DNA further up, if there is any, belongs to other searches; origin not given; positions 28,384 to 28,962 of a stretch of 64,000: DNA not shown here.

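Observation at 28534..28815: DUF2829-like protein: candidate Tad2-type anti-Thoeris sponge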

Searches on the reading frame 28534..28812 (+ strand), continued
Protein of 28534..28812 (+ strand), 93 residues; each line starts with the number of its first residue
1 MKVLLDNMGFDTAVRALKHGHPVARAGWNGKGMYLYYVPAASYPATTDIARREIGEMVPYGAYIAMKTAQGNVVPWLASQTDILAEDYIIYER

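Call 31: find_encoding_contigs(protein=P0003, flank=6000, max_places=3)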
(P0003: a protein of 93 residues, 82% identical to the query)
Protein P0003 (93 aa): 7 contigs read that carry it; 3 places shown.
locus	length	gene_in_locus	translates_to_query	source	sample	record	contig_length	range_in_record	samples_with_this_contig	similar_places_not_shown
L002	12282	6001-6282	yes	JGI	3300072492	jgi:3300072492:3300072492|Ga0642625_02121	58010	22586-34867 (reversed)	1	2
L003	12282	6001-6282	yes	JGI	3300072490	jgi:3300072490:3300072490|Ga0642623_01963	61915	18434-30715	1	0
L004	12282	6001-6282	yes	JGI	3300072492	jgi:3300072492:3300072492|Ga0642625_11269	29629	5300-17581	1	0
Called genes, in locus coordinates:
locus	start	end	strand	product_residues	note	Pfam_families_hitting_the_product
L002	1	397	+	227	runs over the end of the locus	PF13392:HNH_3, PF00847:AP2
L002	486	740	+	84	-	-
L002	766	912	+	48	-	-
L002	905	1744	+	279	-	PF12705:PDDEXK_1 (weak)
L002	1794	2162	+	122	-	PF05866:RusA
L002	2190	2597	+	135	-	PF11645:PDDEXK_5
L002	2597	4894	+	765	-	PF00317:Ribonuc_red_lgN, PF02867:Ribonuc_red_lgC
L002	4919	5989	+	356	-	PF00268:Ribonuc_red_sm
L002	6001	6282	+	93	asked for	PF11195:Tad2-like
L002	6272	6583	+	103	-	PF22745:Nlig-Ia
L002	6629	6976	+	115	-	-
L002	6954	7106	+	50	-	-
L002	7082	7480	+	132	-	-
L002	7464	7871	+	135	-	PF01503:PRA-PH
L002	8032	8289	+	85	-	-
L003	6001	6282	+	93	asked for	PF11195:Tad2-like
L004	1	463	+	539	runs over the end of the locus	-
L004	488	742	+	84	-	-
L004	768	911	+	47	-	-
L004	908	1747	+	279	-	PF12705:PDDEXK_1 (weak)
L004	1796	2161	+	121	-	PF05866:RusA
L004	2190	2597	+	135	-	PF11645:PDDEXK_5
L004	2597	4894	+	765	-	PF00317:Ribonuc_red_lgN, PF02867:Ribonuc_red_lgC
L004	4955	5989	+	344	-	PF00268:Ribonuc_red_sm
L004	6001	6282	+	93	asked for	PF11195:Tad2-like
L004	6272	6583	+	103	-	PF22745:Nlig-Ia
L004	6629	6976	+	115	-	-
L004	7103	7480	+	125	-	-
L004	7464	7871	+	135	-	PF01503:PRA-PH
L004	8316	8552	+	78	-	-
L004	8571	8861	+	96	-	-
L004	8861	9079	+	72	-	-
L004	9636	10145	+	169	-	-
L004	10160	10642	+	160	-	-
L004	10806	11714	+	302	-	-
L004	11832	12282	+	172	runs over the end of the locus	PF13238:AAA_18, PF21448:DNMK (faint)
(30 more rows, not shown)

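Call 41: find_encoding_contigs(protein=P0027, flank=3000, max_places=3)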
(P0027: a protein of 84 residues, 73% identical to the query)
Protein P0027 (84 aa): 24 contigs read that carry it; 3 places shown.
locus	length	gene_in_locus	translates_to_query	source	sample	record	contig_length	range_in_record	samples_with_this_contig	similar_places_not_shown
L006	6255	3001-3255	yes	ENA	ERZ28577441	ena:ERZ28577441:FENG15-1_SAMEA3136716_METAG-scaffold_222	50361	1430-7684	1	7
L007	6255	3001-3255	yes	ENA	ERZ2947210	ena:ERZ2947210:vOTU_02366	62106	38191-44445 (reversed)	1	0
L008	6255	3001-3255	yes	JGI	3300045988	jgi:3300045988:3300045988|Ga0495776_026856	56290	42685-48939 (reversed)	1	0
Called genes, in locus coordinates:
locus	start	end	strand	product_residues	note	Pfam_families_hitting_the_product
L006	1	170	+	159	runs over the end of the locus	-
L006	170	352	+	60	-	-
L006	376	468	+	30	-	-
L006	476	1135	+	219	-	-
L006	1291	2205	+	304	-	-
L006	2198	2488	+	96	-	PF26835:Phage_T4_Y04K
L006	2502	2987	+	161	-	PF02075:RuvC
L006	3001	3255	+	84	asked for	PF11195:Tad2-like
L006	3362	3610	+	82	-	-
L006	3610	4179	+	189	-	PF00265:TK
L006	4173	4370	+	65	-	-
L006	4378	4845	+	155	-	-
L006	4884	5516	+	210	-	PF01712:dNK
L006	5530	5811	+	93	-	-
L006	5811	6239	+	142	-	PF05014:Nuc_deoxyrib_tr, PF15891:Nuc_deoxyri_tr2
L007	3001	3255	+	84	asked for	PF11195:Tad2-like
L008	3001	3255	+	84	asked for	PF11195:Tad2-like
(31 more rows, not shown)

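Call 42: find_encoding_contigs(protein=P0052, flank=3000, max_places=3)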
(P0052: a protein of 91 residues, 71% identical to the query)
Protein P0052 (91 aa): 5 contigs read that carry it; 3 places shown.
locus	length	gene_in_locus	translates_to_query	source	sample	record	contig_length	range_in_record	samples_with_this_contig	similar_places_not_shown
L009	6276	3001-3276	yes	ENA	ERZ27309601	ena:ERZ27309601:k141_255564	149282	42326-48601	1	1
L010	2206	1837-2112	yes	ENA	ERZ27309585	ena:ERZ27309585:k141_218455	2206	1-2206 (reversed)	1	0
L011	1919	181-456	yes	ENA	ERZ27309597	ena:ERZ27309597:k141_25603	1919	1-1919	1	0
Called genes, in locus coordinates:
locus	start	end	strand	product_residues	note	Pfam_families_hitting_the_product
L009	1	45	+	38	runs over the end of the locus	-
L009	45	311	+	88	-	-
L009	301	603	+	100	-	PF07659:DUF1599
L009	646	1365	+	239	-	PF09414:RNA_ligase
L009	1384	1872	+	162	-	-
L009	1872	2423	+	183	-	-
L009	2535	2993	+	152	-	PF13876:Phage_gp49_66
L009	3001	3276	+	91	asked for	PF11195:Tad2-like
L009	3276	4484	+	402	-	PF01139:RtcB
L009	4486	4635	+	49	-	-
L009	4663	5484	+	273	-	PF01145:Band_7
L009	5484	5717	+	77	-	-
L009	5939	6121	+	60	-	-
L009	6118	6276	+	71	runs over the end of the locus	-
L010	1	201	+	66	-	?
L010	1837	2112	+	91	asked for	PF11195:Tad2-like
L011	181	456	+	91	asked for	PF11195:Tad2-like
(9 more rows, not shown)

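Call 43: find_encoding_contigs(protein=P0024, flank=3000, max_places=2)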
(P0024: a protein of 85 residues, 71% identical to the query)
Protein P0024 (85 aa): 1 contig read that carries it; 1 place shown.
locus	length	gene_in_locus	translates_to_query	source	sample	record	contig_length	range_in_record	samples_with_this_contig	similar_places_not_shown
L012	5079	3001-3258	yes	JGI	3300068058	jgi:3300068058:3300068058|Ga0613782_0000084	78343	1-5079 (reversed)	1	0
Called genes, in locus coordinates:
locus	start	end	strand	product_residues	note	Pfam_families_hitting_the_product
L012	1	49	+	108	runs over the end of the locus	-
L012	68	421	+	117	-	-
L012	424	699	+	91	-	-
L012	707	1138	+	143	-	-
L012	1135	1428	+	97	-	-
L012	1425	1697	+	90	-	-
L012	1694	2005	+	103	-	-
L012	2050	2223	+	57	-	-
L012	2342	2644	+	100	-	-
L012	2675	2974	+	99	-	-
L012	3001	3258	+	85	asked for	PF11195:Tad2-like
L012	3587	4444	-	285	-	PF01541:GIY-YIG (weak)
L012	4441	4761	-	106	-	-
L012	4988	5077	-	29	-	?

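Call 46: search_protein_families(library=padloc, proteins=[window:28534-28812:+], max_evalue=0.01)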
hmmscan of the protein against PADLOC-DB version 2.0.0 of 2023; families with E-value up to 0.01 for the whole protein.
window:28534-28812:+ (93 aa): 0 families

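Call 48: predict_structure(alignment_id=A2)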
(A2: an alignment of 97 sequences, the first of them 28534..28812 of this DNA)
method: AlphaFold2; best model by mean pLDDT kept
length: 93 residues; sequences in the alignment: 97
mean_pLDDT: 92.7   pTM: 0.77
mean pLDDT of the five models: 92.7, 90.6, 90.2, 89.3, 87.0
residues with pLDDT >= 90: 78; 70-90: 12; 50-70: 3; < 50: 0
segments of 3 or more residues with pLDDT < 50: none
pLDDT, mean of each block of 10 residues (from residue 1): 94 97 83 89 97 96 92 91 95 93
secondary structure, 60 per line:
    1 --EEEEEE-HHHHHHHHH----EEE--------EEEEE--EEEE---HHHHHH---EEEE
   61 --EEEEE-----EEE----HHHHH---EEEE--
elements in order: E3-8 H10-18 E23-25 E34-38 E41-44 H48-53 E57-60 E63-67 E73-75 H80-84 E88-91

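Call 50: fold_search(model_id=the predicted structure, library=pdb)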
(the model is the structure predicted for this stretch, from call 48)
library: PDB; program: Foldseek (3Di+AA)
matches with E <= 10: 227; with E <= 0.001: 24
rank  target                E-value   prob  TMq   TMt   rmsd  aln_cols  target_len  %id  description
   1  9eib_B                7.5e-11  1.00  0.83  0.88   1.7        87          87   47  Structure of Myroides odoratus prophage anti-Thoeris 2 (ModTad2) in complex with hisADPR (released 2025-04-16)
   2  9eib_A                5.1e-10  1.00  0.80  0.86   1.8        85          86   47  Structure of Myroides odoratus prophage anti-Thoeris 2 (ModTad2) in complex with hisADPR (released 2025-04-16)
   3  8kbj_A                2.9e-09  1.00  0.77  0.73   2.6        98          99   41  Structure of HgmTad2 complexed with 1',2'-cADPR (released 2024-08-21)
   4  8kbk_A                4.7e-09  1.00  0.73  0.67   2.8       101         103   39  Structure of AcrIIA7 complexed with 1',2'-cADPR and cGG (released 2024-08-07)
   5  8wjd                  4.9e-09  1.00  0.82  0.76   2.5       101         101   35  Structure of SptTad2 complexed with cGG (released 2024-09-25)
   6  8kbi_A                6.2e-09  1.00  0.74  0.67   3.0       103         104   40  Structure of apo-AcrIIA7 (released 2024-08-07)
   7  8v3e_B                2.7e-08  1.00  0.73  0.90   1.3        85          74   44  Structure of Myroides odoratus phage Tad2 in apo state (released 2025-04-30)
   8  8v3e_F                1.1e-07  1.00  0.72  0.90   1.7        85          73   42  Structure of Myroides odoratus phage Tad2 in apo state (released 2025-04-30)
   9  8smg_B                1.2e-07  1.00  0.67  0.81   5.0        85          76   38  Structure of SPO1 phage Tad2 in complex with 1''-2' gcADPR (released 2023-11-22)
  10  8smf_H                2.3e-07  1.00  0.63  0.77   4.5        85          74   39  Structure of SPO1 phage Tad2 in complex with 1''-3' gcADPR (released 2023-11-22)
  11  8wje_A                2.6e-07  1.00  0.70  0.74   3.9        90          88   37  Structure of apo-SPO1 Tad2 (released 2024-09-25)
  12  8sme_B                3.6e-07  1.00  0.66  0.79   5.8        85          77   38  Structure of SPO1 phage Tad2 in apo state (released 2023-11-22)
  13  8smf_F                3.6e-07  1.00  0.66  0.76   5.6        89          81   36  Structure of SPO1 phage Tad2 in complex with 1''-3' gcADPR (released 2023-11-22)
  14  8wje_C                3.6e-07  1.00  0.70  0.68   5.4        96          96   34  Structure of apo-SPO1 Tad2 (released 2024-09-25)
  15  8smf_A                4.1e-07  1.00  0.65  0.75   5.6        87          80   37  Structure of SPO1 phage Tad2 in complex with 1''-3' gcADPR (released 2023-11-22)
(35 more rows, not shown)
